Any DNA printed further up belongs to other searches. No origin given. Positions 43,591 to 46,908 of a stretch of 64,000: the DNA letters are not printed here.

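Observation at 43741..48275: Three-gene operon: STAND-fused class III cyclase, stand-alone cNMP receptor and patatin phospholipase, a possible undescribed cyclic-nucleotide defence or signalling system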

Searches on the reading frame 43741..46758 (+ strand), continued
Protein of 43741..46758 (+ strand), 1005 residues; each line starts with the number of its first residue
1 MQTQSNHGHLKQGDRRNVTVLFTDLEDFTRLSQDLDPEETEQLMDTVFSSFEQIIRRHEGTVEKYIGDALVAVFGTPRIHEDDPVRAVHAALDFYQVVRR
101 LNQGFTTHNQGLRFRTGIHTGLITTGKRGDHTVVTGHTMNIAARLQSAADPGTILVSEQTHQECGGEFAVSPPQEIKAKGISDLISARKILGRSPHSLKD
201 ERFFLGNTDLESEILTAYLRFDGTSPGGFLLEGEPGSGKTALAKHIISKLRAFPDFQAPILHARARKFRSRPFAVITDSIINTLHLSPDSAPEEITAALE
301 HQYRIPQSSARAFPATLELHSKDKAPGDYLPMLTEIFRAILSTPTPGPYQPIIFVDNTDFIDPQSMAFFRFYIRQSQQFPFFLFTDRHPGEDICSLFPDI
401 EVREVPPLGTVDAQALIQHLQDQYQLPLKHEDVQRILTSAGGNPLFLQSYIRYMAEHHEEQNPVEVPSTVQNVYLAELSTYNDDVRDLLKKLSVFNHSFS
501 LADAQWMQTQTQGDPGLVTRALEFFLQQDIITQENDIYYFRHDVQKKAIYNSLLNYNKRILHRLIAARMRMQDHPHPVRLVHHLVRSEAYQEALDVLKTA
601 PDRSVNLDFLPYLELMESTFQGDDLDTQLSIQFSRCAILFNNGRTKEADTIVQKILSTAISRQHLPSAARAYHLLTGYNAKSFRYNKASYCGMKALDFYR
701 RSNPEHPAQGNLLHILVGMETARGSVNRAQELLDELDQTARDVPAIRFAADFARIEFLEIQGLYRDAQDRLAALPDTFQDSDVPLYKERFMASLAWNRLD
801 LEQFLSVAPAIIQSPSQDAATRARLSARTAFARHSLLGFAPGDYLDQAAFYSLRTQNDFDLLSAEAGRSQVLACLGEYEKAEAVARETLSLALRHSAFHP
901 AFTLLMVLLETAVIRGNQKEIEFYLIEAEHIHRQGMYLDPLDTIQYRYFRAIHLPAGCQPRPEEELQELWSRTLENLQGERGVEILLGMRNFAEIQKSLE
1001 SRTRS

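Call 21: find_related_loci(query=A1, collection=genome_contigs, flank=7000)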
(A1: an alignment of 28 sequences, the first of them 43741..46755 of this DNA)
Query A1 (1005 aa) in genome_contigs; peptide patterns used: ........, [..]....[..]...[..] (x = any residue, [..] = any of these).
600 stretches matched a pattern (row limit reached: there are more); 582 encode a relative of the query (tblastn E <= 1e-3); the best 80 are kept; 80 distinct loci.
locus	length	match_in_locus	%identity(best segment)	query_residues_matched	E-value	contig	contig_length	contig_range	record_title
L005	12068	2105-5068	40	9-999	0e+0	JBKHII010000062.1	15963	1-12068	MAG: Spirochaetales bacterium isolate D1M13_7 NODE_1012_length_15963_cov_17.054627, whole genome shotgun sequence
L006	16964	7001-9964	39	9-998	0e+0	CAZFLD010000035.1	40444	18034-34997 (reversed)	MAG TPA_asm: uncultured Spirochaetales bacterium isolate SRP141376_co3_407 genome assembly, contig: NODE_2451_length_404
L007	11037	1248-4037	40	1-941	0e+0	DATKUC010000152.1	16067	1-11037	MAG TPA_asm: Spirochaetia bacterium isolate SMAG_U14097 k141_195935, whole genome shotgun sequence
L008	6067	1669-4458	40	1-941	0e+0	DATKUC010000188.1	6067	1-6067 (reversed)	MAG TPA_asm: Spirochaetia bacterium isolate SMAG_U14097 k141_1005718, whole genome shotgun sequence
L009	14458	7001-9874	39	9-951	0e+0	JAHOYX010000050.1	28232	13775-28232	MAG: Spirochaetales bacterium isolate CORE_19_RING_Bin_00006 c_000000000190, whole genome shotgun sequence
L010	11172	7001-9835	37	6-954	0e+0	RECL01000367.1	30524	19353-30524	MAG: Spirochaetaceae bacterium isolate DLM2.Bin35 NODE_1591_length_30524_cov_13.639, whole genome shotgun sequence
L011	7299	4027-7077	36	5-1001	0e+0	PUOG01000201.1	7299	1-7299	MAG: Spirochaetaceae bacterium isolate B1Sed10_148R1 B1-Sed10-C15690, whole genome shotgun sequence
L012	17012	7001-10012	35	5-993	0e+0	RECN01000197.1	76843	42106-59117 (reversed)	MAG: Spirochaetaceae bacterium isolate DLM2.Bin42 NODE_215_length_76843_cov_10.9742, whole genome shotgun sequence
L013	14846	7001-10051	34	5-998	4e-180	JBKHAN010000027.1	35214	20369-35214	MAG: Spirochaetaceae bacterium isolate D1M01_18 NODE_1416_length_35214_cov_6.674536, whole genome shotgun sequence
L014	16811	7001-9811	37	7-951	4e-180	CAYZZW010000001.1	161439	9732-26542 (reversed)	MAG TPA_asm: uncultured Treponemataceae bacterium isolate SRP220891_co1_306 genome assembly, contig: NODE_102_length_161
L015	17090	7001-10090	35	10-1002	2e-178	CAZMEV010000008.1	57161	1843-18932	MAG TPA_asm: uncultured Spirochaetaceae bacterium isolate binchicken_co32_433 genome assembly, contig: NODE_474_length_5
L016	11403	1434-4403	34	10-1003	2e-168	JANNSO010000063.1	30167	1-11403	MAG: Spirochaetota bacterium isolate SOY_31_metabat_206 SOY_31_k141_1152785, whole genome shotgun sequence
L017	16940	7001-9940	32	10-995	6e-167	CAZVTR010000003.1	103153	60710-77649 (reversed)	MAG TPA_asm: uncultured Treponemataceae bacterium isolate binchicken_co135_161 genome assembly, contig: NODE_455_length_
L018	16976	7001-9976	34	6-1001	1e-166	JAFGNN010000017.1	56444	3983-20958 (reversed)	MAG: Spirochaetales bacterium isolate Zod_Metabat.547 k87_1607417, whole genome shotgun sequence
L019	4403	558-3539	34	3-1001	7e-170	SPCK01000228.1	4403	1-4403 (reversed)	MAG: Spirochaetales bacterium isolate das_tool.maxbin2.98 k141_222610, whole genome shotgun sequence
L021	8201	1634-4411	32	10-950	1e-153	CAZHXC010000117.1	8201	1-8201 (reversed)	MAG TPA_asm: uncultured Spirochaetales bacterium isolate SRP141376_co1_212 genome assembly, contig: NODE_15445_length_82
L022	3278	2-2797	31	62-1000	6e-140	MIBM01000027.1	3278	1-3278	MAG: Spirochaetes bacterium RIFOXYC1_FULL_54_7 rifoxyc1_full_scaffold_12805, whole genome shotgun sequence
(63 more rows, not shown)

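Call 29: find_encoding_contigs(protein=P0234, flank=8000, max_places=1)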
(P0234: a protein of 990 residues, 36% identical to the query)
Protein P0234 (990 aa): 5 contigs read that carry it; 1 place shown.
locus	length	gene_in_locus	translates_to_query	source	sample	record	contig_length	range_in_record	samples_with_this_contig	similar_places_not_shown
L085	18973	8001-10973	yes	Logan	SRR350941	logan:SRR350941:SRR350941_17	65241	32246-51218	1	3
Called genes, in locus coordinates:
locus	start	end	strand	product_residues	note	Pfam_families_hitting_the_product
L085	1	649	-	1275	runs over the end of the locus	PF10335:DUF294_C (faint), PF03710:GlnE, PF08335:GlnD_UR_UTase, PF03710:GlnE, PF08335:GlnD_UR_UTase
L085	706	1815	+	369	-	PF00990:GGDEF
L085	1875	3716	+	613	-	PF02922:CBM_48 (weak), PF00128:Alpha-amylase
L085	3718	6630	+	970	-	PF00128:Alpha-amylase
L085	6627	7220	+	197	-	PF01812:5-FTHF_cyc-lig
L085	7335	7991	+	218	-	PF20362:DUF6657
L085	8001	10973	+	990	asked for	PF00211:Guanylate_cyc, PF13191:AAA_16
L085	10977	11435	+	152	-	PF00027:cNMP_binding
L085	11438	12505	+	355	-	PF01734:Patatin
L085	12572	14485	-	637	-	PF00128:Alpha-amylase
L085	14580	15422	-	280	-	-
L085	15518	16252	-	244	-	PF01182:Glucosamine_iso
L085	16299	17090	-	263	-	PF00005:ABC_tran, PF02463:SMC_N (weak)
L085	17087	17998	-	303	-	PF02653:BPD_transp_2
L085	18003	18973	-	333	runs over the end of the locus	PF04392:ABC_sub_bind, PF13407:Peripla_BP_4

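Call 30: find_encoding_contigs(protein=P0133, flank=8000, max_places=1)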
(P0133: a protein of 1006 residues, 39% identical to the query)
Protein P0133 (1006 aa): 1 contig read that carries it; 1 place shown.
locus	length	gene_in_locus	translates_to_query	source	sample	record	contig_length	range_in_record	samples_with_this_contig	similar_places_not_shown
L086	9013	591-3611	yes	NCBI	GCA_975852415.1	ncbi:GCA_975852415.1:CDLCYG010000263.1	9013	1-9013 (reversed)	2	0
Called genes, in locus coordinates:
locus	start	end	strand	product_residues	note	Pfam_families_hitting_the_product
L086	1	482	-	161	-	PF01546:Peptidase_M20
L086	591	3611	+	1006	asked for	PF00211:Guanylate_cyc, PF13191:AAA_16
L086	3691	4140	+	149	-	PF00027:cNMP_binding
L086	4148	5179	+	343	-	PF01734:Patatin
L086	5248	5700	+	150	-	PF00334:NDK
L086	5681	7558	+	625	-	PF08439:Peptidase_M3_N (weak), PF01432:Peptidase_M3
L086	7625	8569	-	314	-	-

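Call 31: find_encoding_contigs(protein=P0228, flank=8000, max_places=1)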
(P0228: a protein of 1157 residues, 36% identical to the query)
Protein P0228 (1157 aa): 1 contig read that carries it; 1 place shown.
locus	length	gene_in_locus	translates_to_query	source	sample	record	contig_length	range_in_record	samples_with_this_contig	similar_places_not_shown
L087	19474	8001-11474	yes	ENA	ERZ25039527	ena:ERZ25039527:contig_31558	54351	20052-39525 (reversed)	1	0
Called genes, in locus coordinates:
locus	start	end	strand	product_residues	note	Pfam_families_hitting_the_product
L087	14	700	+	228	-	PF04909:Amidohydro_2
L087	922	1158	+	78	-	PF02834:LigT_PEase (weak)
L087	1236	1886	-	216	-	-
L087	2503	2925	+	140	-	-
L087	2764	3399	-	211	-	-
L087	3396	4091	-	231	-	PF01336:tRNA_anti-codon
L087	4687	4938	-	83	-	-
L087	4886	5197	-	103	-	PF17657:DNA_pol3_finger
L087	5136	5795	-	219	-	PF07733:DNA_pol3_alpha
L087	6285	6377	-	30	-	-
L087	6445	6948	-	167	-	PF03168:LEA_2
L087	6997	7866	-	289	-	PF01063:Aminotran_4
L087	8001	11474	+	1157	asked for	PF00211:Guanylate_cyc, PF13191:AAA_16, PF00027:cNMP_binding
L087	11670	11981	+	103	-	PF03167:UDG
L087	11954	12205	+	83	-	PF03167:UDG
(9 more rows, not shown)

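Call 62: predict_structure(alignment_id=A1)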
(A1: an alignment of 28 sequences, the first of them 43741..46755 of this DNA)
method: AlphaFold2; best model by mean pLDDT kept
length: 1005 residues; sequences in the alignment: 28
mean_pLDDT: 85.8   pTM: 0.78
mean pLDDT of the five models: 85.8, 85.1, 83.1, 82.9, 82.3
residues with pLDDT >= 90: 489; 70-90: 409; 50-70: 85; < 50: 22
segments of 3 or more residues with pLDDT < 50: 1-10, 77-80, 320-323
pLDDT, mean of each block of 10 residues (from residue 1): 35 71 85 80 85 80 70 63 77 84 65 89 65 67 89 88 74 72 78 63 76 95 93 89 89 87 84 88 80 87 88 78 61 91 86 93 90 89 92 87 93 91 85 92 90 80 76 86 91 92 95 90 83 81 88 94 96 87 95 92 85 92 84 92 87 93 93 93 91 96 91 95 92 94 89 93 93 75 80 95 93 79 94 92 90 87 94 95 95 90 97 94 94 89 93 66 81 91 93 92 66
secondary structure, 60 per line:
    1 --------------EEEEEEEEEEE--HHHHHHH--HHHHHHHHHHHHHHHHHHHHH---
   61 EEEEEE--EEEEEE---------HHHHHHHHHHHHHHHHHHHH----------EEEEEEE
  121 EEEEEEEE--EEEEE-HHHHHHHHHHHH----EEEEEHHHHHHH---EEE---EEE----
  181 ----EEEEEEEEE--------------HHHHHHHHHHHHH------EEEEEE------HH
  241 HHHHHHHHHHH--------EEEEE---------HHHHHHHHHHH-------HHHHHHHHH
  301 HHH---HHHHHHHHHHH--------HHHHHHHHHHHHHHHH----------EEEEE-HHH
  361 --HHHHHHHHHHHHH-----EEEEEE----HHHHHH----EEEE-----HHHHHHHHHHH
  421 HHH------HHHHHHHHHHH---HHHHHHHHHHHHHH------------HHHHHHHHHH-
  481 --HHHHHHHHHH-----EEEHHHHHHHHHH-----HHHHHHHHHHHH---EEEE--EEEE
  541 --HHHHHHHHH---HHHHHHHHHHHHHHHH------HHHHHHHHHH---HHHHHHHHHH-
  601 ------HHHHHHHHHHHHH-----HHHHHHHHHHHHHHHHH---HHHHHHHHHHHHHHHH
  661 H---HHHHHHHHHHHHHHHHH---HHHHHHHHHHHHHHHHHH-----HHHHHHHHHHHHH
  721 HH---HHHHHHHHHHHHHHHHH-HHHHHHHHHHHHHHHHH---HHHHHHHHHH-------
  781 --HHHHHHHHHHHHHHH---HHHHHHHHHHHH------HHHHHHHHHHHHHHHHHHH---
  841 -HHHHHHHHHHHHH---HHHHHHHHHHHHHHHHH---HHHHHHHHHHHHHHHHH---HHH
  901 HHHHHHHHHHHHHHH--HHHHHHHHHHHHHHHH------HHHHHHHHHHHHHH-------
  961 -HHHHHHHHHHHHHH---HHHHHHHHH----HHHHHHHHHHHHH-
elements in order (helices of 4 or more, strands of 3 or more residues): E15-25 H28-34 H37-57 E61-66 E69-74 H84-103 E114-128 E131-135 H137-148 E153-157 H158-164 E168-170 E174-176 E185-193 H208-220 E227-232 H239-251 E260-264 H274-284 H292-303 H307-317 H326-341 E352-356 H363-375 E381-386 H391-396 E401-404 H410-423 H430-440 H444-457 H470-479 H483-492 E498-500 H501-510 H516-527 E531-534 E537-540 H543-551 H555-570 H577-586 H590-599 H607-619 H625-641 H645-661 H665-681 H685-702 H708-722 H726-742 H744-760 H764-773 H783-797 H801-812 H819-837 H842-854 H858-874 H878-894 H898-915 H918-933 H940-953 H962-975 H979-987 H992-1004

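Call 63: search_protein_representatives(protein=window:44338-46755:+)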
Query: 806 residues. Proteins with E-value up to 0.001 (for the whole library): 3197; up to 1e-10: 119; up to 1e-30: 55. The best 150 are listed.
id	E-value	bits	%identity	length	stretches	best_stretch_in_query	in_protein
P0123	3.6e-213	726.6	46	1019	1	1-768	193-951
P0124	1.4e-149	516.4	37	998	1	5-800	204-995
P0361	4.3e-144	498.2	36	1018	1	2-800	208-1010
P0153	1.9e-136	472.9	38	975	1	2-744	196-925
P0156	2.9e-135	469.0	35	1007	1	2-803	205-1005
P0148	2.3e-134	466.1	34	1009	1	2-800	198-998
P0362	5.6e-130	451.5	33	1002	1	2-795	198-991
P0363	2.3e-121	423.0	34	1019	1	4-802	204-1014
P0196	1.3e-120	420.5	33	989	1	4-798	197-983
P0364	1.4e-120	420.4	34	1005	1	5-757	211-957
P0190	1.9e-119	416.7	34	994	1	2-752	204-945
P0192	5.0e-118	412.0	34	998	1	4-753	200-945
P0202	9.4e-118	411.1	34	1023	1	4-797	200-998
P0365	1.4e-117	410.5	34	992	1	5-753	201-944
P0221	1.8e-116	406.9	33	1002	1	2-802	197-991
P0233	8.6e-106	371.6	32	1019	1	5-802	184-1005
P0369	7.1e-105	368.5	31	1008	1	5-800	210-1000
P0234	6.0e-104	365.5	34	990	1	2-758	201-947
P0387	4.6e-54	200.5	24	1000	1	7-751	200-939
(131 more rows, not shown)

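Call 65: fold_search(model_id=the predicted structure, library=pdb)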
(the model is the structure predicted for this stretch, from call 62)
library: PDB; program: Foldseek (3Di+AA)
matches with E <= 10: 1663; with E <= 0.001: 372
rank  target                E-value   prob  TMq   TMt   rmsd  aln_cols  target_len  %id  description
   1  6mfv_A                1.1e-12  1.00  0.30  0.41  12.8       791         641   12  Crystal structure of the Signal Transduction ATPase with Numerous Domains (STAND) protein with a tetratricopeptide rep (released 2019-02-20)
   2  2w01_C                1.2e-11  1.00  0.18  0.84   2.5       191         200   30  Crystal structure of the guanylyl cyclase Cya2 (released 2008-09-30)
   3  6fht_B                1.3e-11  1.00  0.18  0.24   3.3       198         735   30  Crystal structure of an artificial phytochrome regulated adenylate/guanylate cyclase in its dark adapted Pr form (released 2018-04-18)
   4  6fht_A                1.7e-11  1.00  0.18  0.24   2.3       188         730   31  Crystal structure of an artificial phytochrome regulated adenylate/guanylate cyclase in its dark adapted Pr form (released 2018-04-18)
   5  2w01_A                2.0e-11  1.00  0.18  0.84   2.3       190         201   30  Crystal structure of the guanylyl cyclase Cya2 (released 2008-09-30)
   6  1wc1_A                2.4e-11  1.00  0.17  0.82   2.3       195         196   30  Soluble adenylyl cyclase CyaC from S. platensis in complex with Rp- ATPalphaS (released 2004-12-20)
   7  2w01_D                2.4e-11  1.00  0.18  0.84   2.3       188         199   30  Crystal structure of the guanylyl cyclase Cya2 (released 2008-09-30)
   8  2bw7_B                2.5e-11  1.00  0.17  0.83   2.4       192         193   30  A novel mechanism for adenylyl cyclase inhibition from the crystal structure of its complex with catechol estrogen (released 2005-07-20)
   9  1wc4_A                2.6e-11  1.00  0.17  0.80   2.6       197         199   30  Soluble adenylyl cyclase CyaC from S. platensis in complex with alpha, beta-methylene-ATP and Europium (released 2004-12-20)
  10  1wc3_B                3.1e-11  1.00  0.17  0.82   2.4       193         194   30  Soluble adenylyl cyclase CyaC from S. platensis in complex with alpha, beta-methylene-ATP and Strontium (released 2004-12-20)
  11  1wc5_D                3.2e-11  1.00  0.17  0.83   2.5       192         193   30  Soluble adenylyl cyclase CyaC from S. platensis in complex with alpha, beta-methylene-ATP in presence of bicarbonate (released 2004-12-20)
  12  2w01_B                3.5e-11  1.00  0.18  0.85   2.4       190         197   30  Crystal structure of the guanylyl cyclase Cya2 (released 2008-09-30)
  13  1wc4_B                3.5e-11  1.00  0.17  0.82   2.4       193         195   30  Soluble adenylyl cyclase CyaC from S. platensis in complex with alpha, beta-methylene-ATP and Europium (released 2004-12-20)
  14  1wc1_C                3.7e-11  1.00  0.17  0.83   2.6       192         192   30  Soluble adenylyl cyclase CyaC from S. platensis in complex with Rp- ATPalphaS (released 2004-12-20)
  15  1wc0_A                3.8e-11  1.00  0.17  0.80   2.6       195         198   30  Soluble adenylyl cyclase CyaC from S. platensis in complex with alpha, beta-methylene-ATP (released 2004-12-20)
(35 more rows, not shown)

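Call 77: list_cluster_members(proteins=[P0121, P0241, P0001])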
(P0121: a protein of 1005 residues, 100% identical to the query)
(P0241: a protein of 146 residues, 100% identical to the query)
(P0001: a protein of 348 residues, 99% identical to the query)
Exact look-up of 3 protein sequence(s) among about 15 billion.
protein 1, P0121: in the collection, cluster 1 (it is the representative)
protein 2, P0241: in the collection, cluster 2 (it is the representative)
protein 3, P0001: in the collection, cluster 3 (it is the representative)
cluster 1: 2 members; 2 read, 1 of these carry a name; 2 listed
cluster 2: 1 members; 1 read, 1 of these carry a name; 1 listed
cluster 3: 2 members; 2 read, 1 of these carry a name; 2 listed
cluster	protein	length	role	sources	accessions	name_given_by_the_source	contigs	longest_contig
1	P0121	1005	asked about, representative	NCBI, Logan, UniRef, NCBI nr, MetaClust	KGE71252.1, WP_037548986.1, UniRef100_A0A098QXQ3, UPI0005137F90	adenylate/guanylate cyclase domain-containing protein [Spirochaeta lutea] | Guanylate cyclase domain-containing protein n=1 Tax=Spirochaeta lutea TaxID=1480694 ... | status=active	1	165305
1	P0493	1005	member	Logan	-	-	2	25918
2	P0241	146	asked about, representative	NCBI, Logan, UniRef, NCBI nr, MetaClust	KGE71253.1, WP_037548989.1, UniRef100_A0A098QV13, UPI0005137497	Crp/Fnr family transcriptional regulator [Spirochaeta lutea] | Cyclic nucleotide-binding domain-containing protein n=1 Tax=Spirochaeta lutea ... | cyclic nucleotide-binding domain-containing protein [Spirochaeta lutea]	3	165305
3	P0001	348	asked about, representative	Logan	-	-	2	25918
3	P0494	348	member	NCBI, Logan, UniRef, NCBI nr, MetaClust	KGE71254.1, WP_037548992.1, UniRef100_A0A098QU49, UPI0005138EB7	patatin-like phospholipase family protein [Spirochaeta lutea] | PNPLA domain-containing protein n=1 Tax=Spirochaeta lutea TaxID=1480694 ... | status=active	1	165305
